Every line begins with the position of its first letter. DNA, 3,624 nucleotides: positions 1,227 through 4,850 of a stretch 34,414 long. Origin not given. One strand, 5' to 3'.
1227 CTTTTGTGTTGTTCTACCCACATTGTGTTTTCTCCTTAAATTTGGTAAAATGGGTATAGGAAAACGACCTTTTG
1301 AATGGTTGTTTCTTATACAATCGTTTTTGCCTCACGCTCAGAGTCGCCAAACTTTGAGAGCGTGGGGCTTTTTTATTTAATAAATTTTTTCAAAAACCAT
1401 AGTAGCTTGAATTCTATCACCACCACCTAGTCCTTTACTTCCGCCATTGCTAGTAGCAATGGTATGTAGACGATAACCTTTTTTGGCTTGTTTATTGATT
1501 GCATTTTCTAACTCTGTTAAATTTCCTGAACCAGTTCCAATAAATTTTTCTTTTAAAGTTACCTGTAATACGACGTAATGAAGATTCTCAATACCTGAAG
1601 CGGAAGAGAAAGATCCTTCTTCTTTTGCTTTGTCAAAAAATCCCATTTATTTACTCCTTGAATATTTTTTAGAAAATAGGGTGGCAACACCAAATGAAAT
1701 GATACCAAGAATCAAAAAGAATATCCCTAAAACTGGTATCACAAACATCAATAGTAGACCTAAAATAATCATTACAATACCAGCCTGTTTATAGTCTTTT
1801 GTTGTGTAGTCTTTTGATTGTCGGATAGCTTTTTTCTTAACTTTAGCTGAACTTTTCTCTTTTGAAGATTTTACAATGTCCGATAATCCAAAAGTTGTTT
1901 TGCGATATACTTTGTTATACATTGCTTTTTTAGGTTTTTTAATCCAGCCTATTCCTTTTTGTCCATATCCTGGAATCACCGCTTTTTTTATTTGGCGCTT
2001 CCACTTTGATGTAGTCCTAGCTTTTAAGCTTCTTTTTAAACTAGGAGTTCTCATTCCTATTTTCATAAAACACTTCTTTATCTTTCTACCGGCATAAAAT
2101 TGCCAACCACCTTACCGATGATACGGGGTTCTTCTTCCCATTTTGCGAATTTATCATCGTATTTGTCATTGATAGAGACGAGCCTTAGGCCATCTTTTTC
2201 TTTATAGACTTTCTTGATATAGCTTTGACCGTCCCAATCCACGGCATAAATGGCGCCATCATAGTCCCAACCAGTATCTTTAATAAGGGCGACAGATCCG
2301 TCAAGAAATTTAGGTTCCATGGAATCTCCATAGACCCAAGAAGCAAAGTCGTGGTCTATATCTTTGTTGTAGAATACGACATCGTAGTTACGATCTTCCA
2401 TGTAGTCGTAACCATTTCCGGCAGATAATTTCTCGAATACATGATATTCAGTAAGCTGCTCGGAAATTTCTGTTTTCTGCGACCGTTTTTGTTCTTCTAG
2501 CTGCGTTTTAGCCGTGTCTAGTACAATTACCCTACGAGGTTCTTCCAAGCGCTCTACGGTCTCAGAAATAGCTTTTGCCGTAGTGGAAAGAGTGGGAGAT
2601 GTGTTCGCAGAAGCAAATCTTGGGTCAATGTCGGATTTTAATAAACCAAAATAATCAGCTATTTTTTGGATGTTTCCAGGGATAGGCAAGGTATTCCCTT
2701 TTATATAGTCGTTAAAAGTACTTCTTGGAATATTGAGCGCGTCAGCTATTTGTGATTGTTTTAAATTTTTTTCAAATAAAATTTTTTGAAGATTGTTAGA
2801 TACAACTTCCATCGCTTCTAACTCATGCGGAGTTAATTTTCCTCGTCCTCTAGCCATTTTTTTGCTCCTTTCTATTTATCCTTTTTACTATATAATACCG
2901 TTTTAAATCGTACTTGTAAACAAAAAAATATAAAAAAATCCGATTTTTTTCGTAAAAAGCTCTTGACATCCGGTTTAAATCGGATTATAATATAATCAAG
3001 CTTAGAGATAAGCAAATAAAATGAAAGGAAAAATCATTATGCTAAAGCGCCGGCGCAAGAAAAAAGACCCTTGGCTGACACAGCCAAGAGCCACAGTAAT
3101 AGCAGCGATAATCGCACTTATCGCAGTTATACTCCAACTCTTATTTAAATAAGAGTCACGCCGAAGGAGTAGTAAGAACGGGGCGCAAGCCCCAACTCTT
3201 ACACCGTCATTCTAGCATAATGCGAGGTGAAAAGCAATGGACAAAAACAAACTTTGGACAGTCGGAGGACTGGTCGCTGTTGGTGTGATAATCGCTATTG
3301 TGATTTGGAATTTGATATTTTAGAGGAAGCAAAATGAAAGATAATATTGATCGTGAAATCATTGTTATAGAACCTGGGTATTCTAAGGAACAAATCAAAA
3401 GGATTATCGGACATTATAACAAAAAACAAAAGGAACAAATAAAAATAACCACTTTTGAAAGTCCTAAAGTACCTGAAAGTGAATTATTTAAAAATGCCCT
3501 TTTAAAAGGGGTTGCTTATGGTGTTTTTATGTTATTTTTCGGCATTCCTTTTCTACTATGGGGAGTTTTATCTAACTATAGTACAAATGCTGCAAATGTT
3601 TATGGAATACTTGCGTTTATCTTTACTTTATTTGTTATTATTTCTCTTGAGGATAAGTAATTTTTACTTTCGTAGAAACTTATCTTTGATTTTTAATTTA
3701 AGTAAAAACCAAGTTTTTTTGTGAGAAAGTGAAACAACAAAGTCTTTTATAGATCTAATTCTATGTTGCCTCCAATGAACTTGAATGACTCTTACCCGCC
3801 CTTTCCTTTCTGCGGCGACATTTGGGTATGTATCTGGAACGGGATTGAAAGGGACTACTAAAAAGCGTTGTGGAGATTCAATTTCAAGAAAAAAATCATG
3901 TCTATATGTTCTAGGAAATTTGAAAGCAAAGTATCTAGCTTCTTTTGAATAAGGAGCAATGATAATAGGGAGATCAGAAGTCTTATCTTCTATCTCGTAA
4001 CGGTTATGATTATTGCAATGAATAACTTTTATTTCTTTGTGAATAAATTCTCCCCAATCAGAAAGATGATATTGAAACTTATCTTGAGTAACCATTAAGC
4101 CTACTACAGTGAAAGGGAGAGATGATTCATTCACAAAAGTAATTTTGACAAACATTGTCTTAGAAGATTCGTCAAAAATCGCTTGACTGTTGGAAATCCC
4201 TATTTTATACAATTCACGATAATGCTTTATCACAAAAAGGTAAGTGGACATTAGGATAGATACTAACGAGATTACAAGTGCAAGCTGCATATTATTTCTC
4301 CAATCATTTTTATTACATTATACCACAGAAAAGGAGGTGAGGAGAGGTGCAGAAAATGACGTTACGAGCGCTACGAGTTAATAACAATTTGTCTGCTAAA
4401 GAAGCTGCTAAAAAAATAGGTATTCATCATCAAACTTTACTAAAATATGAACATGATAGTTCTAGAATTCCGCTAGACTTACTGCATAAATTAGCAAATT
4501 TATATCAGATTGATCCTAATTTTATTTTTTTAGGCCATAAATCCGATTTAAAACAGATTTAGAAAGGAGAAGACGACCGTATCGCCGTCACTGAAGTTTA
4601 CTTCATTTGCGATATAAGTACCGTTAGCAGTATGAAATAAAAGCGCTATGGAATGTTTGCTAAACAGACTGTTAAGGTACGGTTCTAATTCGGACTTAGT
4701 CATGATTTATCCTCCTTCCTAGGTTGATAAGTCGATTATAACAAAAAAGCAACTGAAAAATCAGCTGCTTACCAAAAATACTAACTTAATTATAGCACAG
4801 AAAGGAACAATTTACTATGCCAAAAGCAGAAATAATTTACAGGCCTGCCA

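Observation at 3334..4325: AT-rich convergent membrane-protein pair (108 aa and 208 aa) with stop codons 3 nt apart; candidate Abi/Sie-type system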

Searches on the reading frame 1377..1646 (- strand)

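Call 7: search_protein_families(library=pfam, proteins=[window:1377-1646:-], max_evalue=1)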
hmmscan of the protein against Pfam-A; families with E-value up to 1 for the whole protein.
window:1377-1646:- (89 aa): 1 family
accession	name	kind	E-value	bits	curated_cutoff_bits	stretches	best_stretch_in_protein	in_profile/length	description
PF13783.11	DUF4177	-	3.3e-06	27.6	25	1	29-83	6-62/65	Domain of unknown function (DUF4177)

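Call 8: search_protein_families(library=phrogs, proteins=[window:1377-1646:-], max_evalue=0.1)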
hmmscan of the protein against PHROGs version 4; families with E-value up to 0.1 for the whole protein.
window:1377-1646:- (89 aa): 2 families
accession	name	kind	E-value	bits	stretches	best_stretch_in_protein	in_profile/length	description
phrog_22683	-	unknown function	6.5e-47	158.7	1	1-88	1-87/88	-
phrog_21144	-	unknown function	0.091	13.6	0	39-62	11-34/54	-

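Call 9: search_protein_families(library=padloc, proteins=[window:1377-1646:-], max_evalue=1)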
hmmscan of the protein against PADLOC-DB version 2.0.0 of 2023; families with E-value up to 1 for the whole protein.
window:1377-1646:- (89 aa): 0 families

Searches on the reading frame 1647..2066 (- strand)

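Call 7: search_protein_families(library=pfam, proteins=[window:1647-2066:-], max_evalue=1)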
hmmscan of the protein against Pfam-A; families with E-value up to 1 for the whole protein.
window:1647-2066:- (139 aa): 8 families
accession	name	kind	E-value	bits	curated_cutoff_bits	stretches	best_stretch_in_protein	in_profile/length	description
PF05478.16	Prominin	-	0.0023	16.6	34.3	1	39-117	36-114/799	Prominin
PF20990.2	DUF2207_C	-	0.0028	17.9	33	1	47-134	92-188/247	Predicted membrane protein (DUF2207) C-terminal domain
PF04020.18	Phage_holin_4_2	-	0.0034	18.4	28.8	1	89-131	26-68/105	Mycobacterial 4 TMS phage holin, superfamily IV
PF16834.11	CSM2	-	0.072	13.2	27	1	43-108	52-118/201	Shu complex component Csm2, DNA-binding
PF19267.4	CIS_spike_tip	-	0.092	13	24.1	1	30-89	59-118/141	Contractile injection system spike tip protein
PF01102.23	Glycophorin_A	-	0.093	13.4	30.1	1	66-119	32-78/114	Glycophorin A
PF13903.11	Claudin_2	-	0.1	12.8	29.1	1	70-119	67-114/192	PMP-22/EMP/MP20/Claudin tight junction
PF06024.17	Orf78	-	0.12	13.2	29.4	1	69-120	36-87/101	Orf78 (ac78)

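Call 8: search_protein_families(library=phrogs, proteins=[window:1647-2066:-], max_evalue=0.1)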
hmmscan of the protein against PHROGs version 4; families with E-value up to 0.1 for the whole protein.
window:1647-2066:- (139 aa): 5 families
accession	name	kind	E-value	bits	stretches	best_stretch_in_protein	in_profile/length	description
phrog_29766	-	unknown function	1.3e-55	188.1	1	1-136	1-139/149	-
phrog_4721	-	unknown function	1e-49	170.4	1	1-136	1-141/304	-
phrog_10934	-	unknown function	5.7e-34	117.3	1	1-80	1-80/103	-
phrog_3374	-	unknown function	6.9e-28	98.9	1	1-90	1-87/268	-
phrog_17596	-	unknown function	1.2e-07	32.6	1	34-83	2-53/196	-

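Call 9: search_protein_families(library=padloc, proteins=[window:1647-2066:-], max_evalue=1)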
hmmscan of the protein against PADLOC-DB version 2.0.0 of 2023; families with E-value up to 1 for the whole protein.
window:1647-2066:- (139 aa): 0 families

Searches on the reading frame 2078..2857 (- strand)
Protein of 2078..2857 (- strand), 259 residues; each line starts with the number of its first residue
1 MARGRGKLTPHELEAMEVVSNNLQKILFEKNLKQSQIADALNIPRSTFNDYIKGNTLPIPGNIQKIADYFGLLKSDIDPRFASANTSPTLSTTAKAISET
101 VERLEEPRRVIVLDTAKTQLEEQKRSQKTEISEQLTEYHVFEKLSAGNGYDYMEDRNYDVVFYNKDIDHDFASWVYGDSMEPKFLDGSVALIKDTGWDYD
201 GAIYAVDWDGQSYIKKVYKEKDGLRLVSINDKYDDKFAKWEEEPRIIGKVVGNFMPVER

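Call 7: search_protein_families(library=pfam, proteins=[window:2078-2857:-], max_evalue=1)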
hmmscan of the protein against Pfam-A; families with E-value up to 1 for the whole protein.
window:2078-2857:- (259 aa): 8 families
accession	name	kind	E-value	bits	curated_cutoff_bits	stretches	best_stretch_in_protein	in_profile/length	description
PF00717.28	Peptidase_S24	-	5.3e-22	78.1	23.3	1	141-251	3-116/116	Peptidase S24-like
PF01381.28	HTH_3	-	3.4e-06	27.5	23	1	29-71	7-49/55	Helix-turn-helix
PF13443.12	HTH_26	-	0.00011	22.8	22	1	22-72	1-52/63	Cro/C1-type HTH DNA-binding domain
PF12844.13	HTH_19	-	0.00064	20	30.2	1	22-75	3-56/64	Helix-turn-helix domain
PF13384.12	HTH_23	-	0.0043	17.3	24.6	1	29-53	15-39/50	Homeodomain-like domain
PF13560.12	HTH_31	-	0.0056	17.4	27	1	31-73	14-57/64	Helix-turn-helix domain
PF13412.12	HTH_24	-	0.023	14.7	21.9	1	32-53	18-39/48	Winged helix-turn-helix DNA-binding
PF15503.11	PPP1R35_C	-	0.4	11.2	27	0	8-47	16-55/140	Protein phosphatase 1 regulatory subunit 35 C-terminus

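Call 8: search_protein_families(library=phrogs, proteins=[window:2078-2857:-], max_evalue=0.1)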
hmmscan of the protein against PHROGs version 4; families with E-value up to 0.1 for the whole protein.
window:2078-2857:- (259 aa): 22 families
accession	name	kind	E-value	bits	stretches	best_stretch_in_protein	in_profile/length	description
phrog_4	-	transcription regulation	2.9e-44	152.6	1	16-258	134-340/400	transcriptional repressor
phrog_6201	-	transcription regulation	2.5e-27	96.2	1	163-258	21-119/121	CI-like repressor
phrog_2967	-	transcription regulation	1.4e-20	74.8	1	16-166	8-147/225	transcriptional regulator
phrog_8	-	transcription regulation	2.1e-11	44.9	1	10-72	68-130/346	transcriptional regulator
phrog_3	-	transcription regulation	3.2e-11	44.7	1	15-144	85-213/430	transcriptional repressor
phrog_811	-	DNA, RNA and nucleotide metabolism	9.8e-06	26.2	1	165-251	43-129/140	UmuD-like protein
phrog_8558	-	unknown function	0.00037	21.7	1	168-253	18-107/114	-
phrog_2328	-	transcription regulation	0.00055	20.7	1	19-71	16-68/128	transcriptional repressor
phrog_1746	-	transcription regulation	0.002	19.1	1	27-130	18-118/128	transcriptional repressor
phrog_296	-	integration and excision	0.003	17.3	1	14-76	223-286/626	DNA transposition protein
phrog_3037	-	transcription regulation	0.005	17.7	1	16-71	15-68/189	transcriptional repressor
phrog_2339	-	DNA, RNA and nucleotide metabolism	0.0064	17.5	1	13-54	20-61/98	HTH DNA binding protein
phrog_1124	-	transcription regulation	0.0072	16.9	1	19-68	5-57/177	transcriptional regulator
phrog_4583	-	transcription regulation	0.011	16.7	1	11-56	3-48/81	transcriptional repressor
phrog_2439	-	transcription regulation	0.013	15.3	1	16-72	5-61/367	transcriptional regulator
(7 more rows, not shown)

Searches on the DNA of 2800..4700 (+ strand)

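Call 4: search_dna_similar(query=window:2800-4700:+, collection=phages, mode=near, max_rows=30)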
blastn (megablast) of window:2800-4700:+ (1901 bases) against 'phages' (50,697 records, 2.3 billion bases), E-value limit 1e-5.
Records with a match: 7; places in all: 7; records where one place covers at least 80% of the query: 0.
Best place of each record, by identity: 95-99% 1; 90-95% 1; 80-90% 5.
By first word of the organism name: Streptococcus 7.
By host as written in the record: Streptococcus suis capsular serotype 2 2; Streptococcus anginosus BVI 1; Streptococcus intermedius F0413 1; Streptococcus anginosus 1505 1; Streptococcus anginosus J4211 1; Streptococcus cristatus DD08 1.
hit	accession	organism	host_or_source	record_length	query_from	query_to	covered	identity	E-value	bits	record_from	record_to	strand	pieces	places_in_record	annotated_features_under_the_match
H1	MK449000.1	Streptococcus phage Javan64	Streptococcus anginosus BVI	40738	186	1552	21%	98.0%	1e-159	682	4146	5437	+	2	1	hypothetical protein (x3)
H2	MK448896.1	Streptococcus phage Javan278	Streptococcus intermedius F0413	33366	178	527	18%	90.7%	2e-128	466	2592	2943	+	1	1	hypothetical protein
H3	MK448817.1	Streptococcus phage Javan59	Streptococcus anginosus 1505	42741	124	514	17%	85.3%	1e-40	339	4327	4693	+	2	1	none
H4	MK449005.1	Streptococcus phage Javan74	Streptococcus anginosus J4211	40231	186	522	18%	81.3%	5e-64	252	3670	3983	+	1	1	hypothetical protein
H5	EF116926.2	Streptococcus phage SMP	Streptococcus suis capsular serotype 2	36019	1766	1901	7%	83.1%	1e-25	124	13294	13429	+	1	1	unknown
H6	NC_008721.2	Streptococcus phage SMP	Streptococcus suis capsular serotype 2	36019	1766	1901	7%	83.1%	1e-25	124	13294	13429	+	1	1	hypothetical protein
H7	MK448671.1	Streptococcus phage Javan115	Streptococcus cristatus DD08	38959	178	233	3%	89.5%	1e-9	71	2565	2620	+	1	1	none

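Call 10: get_annotated_region(hit=H1, flank=4500)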
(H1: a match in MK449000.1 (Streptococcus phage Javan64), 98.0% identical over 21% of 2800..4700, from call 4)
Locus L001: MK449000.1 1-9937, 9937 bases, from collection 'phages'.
description: Streptococcus phage Javan64, complete genome.
organism: Streptococcus phage Javan64 (NCBI taxid 2548295)
taxonomy: Viruses; Duplodnaviria; Heunggongvirae; Uroviricota; Caudoviricetes; Trabyvirinae
host: Streptococcus anginosus BVI; source: -; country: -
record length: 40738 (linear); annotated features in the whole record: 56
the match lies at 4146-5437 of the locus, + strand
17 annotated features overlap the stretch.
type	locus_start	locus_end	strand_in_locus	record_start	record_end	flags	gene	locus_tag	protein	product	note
CDS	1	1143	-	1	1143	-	-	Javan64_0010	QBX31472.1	integrase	-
CDS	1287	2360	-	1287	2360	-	-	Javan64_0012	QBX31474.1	abortive infection bacteriophage resistance protein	-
CDS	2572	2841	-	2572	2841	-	-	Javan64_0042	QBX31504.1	hypothetical protein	-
CDS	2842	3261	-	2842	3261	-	-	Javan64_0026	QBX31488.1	hypothetical protein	-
CDS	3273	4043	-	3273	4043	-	-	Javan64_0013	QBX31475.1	pleiotropic regulator of exopolysaccharide synthesis, competence and biofilm formation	Pleiotropic regulator of exopolysaccharide synthesis, competence and biofilm formation Ftr, XRE family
CDS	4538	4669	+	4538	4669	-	-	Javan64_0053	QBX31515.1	hypothetical protein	-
CDS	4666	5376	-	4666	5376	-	-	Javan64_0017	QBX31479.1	hypothetical protein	-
CDS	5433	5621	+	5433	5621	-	-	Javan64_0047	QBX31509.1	hypothetical protein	-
CDS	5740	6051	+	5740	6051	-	-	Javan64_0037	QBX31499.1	excisionase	-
CDS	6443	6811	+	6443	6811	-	-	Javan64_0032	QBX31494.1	hypothetical protein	-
CDS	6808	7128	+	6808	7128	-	-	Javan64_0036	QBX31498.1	hypothetical protein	-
CDS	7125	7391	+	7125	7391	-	-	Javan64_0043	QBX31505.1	hypothetical protein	-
CDS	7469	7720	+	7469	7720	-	-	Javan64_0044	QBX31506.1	hypothetical protein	-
CDS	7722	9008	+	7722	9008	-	-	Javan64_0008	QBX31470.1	DNA-cytosine methyltransferase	-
CDS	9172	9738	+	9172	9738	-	-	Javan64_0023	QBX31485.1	hypothetical protein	ORF26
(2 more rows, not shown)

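Call 48: search_rna_families(source=window, start=2800, end=4700, threshold=evalue, max_evalue=1)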
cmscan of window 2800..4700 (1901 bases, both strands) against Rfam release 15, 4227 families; matches with E-value up to 1: 1.
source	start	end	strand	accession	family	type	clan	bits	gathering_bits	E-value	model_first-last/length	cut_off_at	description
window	3057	3158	-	RF00515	PyrR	Cis-reg;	-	31.8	54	0.055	1-115/115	no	PyrR binding site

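Call 60: get_annotated_region(hit=H2, flank=3000)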
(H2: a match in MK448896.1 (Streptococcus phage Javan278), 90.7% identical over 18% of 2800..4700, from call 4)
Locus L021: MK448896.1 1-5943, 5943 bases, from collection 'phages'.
description: Streptococcus phage Javan278, complete genome.
organism: Streptococcus phage Javan278 (NCBI taxid 2548091)
taxonomy: Viruses; Duplodnaviria; Heunggongvirae; Uroviricota; Caudoviricetes
host: Streptococcus intermedius F0413; source: -; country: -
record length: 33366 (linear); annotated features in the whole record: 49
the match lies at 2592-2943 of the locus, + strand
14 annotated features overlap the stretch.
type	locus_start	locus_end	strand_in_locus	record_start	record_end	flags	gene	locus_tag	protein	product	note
CDS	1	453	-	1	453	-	-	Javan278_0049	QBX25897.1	integrase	-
CDS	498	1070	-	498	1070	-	-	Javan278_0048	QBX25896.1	integrase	-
CDS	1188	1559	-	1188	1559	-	-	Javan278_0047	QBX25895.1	hypothetical protein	FIG00631897: hypothetical protein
CDS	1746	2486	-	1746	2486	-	-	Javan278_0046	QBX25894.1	pleiotropic regulator of exopolysaccharide synthesis, competence and biofilm formation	Pleiotropic regulator of exopolysaccharide synthesis, competence and biofilm formation Ftr, XRE family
CDS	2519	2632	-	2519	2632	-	-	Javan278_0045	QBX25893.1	hypothetical protein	-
CDS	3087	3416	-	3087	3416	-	-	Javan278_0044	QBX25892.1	hypothetical protein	-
CDS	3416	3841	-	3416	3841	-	-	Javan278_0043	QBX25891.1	hypothetical protein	-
CDS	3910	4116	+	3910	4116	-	-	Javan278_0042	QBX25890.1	hypothetical protein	-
CDS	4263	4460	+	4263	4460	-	-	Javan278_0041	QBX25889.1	hypothetical protein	-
CDS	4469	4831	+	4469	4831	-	-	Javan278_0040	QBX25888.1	hypothetical protein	-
CDS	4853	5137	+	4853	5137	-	-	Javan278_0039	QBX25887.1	hypothetical protein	-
CDS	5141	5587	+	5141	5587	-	-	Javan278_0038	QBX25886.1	hypothetical protein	ORF8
CDS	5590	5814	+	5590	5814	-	-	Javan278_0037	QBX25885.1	hypothetical protein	-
CDS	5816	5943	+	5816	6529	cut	-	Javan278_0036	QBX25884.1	hypothetical protein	-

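Call 61: get_annotated_region(hit=H3, flank=3000)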
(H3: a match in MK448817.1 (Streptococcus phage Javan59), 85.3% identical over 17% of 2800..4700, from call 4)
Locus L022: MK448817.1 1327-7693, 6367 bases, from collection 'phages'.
description: Streptococcus phage Javan59, complete genome.
organism: Streptococcus phage Javan59 (NCBI taxid 2548277)
taxonomy: Viruses; Duplodnaviria; Heunggongvirae; Uroviricota; Caudoviricetes
host: Streptococcus anginosus 1505; source: -; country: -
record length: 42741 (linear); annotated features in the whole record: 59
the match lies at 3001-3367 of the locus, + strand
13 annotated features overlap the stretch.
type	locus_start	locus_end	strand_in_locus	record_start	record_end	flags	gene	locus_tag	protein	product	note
CDS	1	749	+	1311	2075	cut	-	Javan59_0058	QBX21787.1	hypothetical protein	-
CDS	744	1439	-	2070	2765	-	-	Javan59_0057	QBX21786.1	hypothetical protein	-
CDS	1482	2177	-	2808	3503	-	-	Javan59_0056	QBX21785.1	hypothetical protein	FIG01118217: hypothetical protein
CDS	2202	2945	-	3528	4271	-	-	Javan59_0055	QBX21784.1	transcriptional repressor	-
CDS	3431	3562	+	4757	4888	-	-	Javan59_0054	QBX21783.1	hypothetical protein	-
CDS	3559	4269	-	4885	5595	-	-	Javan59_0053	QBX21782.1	hypothetical protein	-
CDS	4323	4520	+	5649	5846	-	-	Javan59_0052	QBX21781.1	hypothetical protein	-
CDS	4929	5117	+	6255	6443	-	-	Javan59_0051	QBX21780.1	repressor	-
CDS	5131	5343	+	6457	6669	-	-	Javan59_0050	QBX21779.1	putative transcriptional regulator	-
CDS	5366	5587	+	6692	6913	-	-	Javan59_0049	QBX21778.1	hypothetical protein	-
CDS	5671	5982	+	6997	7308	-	-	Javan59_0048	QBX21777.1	excisionase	-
CDS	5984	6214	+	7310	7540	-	-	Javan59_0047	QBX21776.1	hypothetical protein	-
CDS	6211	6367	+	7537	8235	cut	-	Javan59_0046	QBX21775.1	hypothetical protein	-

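Call 62: get_annotated_region(hit=H4, flank=3000)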
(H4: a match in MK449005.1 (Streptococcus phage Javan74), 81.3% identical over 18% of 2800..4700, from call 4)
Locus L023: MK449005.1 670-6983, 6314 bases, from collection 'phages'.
description: Streptococcus phage Javan74, complete genome.
organism: Streptococcus phage Javan74 (NCBI taxid 2548305)
taxonomy: Viruses; Duplodnaviria; Heunggongvirae; Uroviricota; Caudoviricetes
host: Streptococcus anginosus J4211; source: -; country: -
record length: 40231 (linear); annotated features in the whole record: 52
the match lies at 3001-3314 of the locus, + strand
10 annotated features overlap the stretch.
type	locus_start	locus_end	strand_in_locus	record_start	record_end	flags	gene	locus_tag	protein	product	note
CDS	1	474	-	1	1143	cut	-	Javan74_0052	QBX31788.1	integrase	-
CDS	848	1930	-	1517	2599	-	-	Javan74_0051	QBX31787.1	hypothetical protein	-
CDS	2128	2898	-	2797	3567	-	-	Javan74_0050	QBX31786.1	pleiotropic regulator of exopolysaccharide synthesis, competence and biofilm formation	Pleiotropic regulator of exopolysaccharide synthesis, competence and biofilm formation Ftr, XRE family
CDS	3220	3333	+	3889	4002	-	-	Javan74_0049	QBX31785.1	hypothetical protein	-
CDS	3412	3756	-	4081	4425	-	-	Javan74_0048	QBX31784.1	hypothetical protein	-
CDS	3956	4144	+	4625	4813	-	-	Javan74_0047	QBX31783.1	repressor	-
CDS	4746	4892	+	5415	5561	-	-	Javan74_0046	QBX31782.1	hypothetical protein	-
CDS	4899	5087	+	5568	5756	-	-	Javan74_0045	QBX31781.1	hypothetical protein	-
CDS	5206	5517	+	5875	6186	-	-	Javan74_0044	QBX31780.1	excisionase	-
CDS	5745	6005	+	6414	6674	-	-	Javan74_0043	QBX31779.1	hypothetical protein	-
